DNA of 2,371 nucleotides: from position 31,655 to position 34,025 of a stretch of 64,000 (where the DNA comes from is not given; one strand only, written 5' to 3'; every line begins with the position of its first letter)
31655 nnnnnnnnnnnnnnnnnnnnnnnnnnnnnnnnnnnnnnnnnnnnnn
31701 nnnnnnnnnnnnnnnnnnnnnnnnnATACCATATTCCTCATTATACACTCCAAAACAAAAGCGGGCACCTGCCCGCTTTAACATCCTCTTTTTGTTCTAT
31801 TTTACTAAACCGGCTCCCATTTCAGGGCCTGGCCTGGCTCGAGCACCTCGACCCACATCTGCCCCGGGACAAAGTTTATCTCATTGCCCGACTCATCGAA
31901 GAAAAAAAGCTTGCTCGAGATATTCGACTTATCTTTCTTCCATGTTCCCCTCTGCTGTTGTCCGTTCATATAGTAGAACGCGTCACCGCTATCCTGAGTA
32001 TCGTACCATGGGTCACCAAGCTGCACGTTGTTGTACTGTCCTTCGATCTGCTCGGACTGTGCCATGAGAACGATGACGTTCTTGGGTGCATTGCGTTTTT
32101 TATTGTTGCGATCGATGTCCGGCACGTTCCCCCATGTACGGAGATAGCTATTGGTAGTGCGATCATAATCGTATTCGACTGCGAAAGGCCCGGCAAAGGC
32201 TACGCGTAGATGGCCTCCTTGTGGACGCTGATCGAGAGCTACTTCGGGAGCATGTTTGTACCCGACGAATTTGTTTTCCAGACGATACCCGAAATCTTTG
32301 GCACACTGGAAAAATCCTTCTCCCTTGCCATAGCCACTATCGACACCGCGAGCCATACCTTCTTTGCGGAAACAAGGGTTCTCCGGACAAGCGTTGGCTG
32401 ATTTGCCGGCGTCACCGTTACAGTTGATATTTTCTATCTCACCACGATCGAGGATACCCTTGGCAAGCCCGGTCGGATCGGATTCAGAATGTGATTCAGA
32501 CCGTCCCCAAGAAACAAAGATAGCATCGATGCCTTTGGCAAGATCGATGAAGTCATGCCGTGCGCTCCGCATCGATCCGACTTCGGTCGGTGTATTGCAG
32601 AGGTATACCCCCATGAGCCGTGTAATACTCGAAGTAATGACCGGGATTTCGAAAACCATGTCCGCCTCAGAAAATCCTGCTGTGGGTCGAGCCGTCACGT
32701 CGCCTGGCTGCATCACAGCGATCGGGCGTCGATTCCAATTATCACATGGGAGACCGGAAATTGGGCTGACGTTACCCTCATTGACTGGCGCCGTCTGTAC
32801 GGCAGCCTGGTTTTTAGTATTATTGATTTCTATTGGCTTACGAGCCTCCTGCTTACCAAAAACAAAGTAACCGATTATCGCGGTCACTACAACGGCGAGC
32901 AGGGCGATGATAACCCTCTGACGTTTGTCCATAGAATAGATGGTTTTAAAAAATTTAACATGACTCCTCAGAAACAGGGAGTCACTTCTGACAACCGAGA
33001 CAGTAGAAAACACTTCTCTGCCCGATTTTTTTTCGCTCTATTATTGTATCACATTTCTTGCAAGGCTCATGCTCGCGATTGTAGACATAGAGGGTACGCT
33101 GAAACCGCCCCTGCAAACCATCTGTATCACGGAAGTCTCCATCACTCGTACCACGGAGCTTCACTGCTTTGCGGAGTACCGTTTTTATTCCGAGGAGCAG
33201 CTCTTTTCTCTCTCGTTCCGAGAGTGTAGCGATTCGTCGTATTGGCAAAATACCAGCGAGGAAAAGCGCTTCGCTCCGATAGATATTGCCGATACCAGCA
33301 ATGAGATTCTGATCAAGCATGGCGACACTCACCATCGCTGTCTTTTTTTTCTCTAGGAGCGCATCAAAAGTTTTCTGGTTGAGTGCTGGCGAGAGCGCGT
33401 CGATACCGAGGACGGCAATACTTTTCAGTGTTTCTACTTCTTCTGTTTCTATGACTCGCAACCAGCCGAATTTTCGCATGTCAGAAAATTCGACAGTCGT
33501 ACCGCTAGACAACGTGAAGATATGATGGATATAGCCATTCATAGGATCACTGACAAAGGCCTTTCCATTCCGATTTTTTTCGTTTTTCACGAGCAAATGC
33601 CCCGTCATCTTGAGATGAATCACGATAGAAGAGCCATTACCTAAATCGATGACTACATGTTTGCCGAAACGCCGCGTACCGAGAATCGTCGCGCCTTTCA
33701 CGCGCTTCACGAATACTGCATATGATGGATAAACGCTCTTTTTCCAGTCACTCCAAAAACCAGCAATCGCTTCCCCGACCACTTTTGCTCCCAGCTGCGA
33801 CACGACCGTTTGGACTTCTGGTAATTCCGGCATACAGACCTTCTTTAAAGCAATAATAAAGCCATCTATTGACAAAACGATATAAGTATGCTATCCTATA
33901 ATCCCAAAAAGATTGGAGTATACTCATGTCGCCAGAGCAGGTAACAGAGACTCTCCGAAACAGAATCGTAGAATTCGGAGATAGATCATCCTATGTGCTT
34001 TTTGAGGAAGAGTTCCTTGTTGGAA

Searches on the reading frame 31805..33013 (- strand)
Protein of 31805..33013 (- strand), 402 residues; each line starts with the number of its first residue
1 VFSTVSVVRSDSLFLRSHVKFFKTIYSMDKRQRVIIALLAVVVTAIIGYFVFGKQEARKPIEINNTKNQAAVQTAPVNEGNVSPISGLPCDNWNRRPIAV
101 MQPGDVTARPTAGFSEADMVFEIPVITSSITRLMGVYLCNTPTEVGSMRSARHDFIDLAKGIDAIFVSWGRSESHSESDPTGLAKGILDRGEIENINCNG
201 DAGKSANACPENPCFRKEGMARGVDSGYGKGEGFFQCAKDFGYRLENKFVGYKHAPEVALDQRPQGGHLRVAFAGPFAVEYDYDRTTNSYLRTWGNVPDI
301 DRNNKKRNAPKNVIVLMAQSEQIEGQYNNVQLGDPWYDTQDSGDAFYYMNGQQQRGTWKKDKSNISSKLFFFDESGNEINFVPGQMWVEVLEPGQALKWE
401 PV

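Call 10: search_protein_families(library=pfam, proteins=[window:31805-33013:-], max_evalue=0.0001)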
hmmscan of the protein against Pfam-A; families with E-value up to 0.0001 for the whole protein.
window:31805-33013:- (402 aa): 2 families
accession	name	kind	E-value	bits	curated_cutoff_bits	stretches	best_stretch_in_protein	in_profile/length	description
PF11258.13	DUF3048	-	3.1e-23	83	25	1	93-198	12-109/148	Protein of unknown function (DUF3048) N-terminal domain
PF17479.7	DUF3048_C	-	1.4e-20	74.2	25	1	278-388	10-114/114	Protein of unknown function (DUF3048) C-terminal domain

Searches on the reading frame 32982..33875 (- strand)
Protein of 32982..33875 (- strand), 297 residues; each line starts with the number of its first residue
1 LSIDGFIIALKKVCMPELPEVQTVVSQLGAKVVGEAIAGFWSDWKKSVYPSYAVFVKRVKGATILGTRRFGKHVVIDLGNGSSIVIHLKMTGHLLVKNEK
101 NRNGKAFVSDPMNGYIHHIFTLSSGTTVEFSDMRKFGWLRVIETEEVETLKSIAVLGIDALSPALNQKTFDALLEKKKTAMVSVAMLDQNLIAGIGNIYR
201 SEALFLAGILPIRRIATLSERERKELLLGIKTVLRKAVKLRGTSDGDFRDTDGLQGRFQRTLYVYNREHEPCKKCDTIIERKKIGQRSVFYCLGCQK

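Call 10: search_protein_families(library=pfam, proteins=[window:32982-33875:-], max_evalue=0.0001)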
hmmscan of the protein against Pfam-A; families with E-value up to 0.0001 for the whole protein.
window:32982-33875:- (297 aa): 3 families
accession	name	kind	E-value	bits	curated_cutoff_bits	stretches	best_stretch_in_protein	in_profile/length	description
PF01149.29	Fapy_DNA_glyco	-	1.6e-24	87.2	25.5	1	15-138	1-116/117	Formamidopyrimidine-DNA glycosylase N-terminal domain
PF06831.19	H2TH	-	4.4e-19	68.7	34.7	1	156-244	1-88/93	Formamidopyrimidine-DNA glycosylase H2TH domain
PF06827.20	zf-FPG_IleRS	-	4.1e-05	23.8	21.3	1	270-297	2-29/30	Zinc finger found in FPG and IleRS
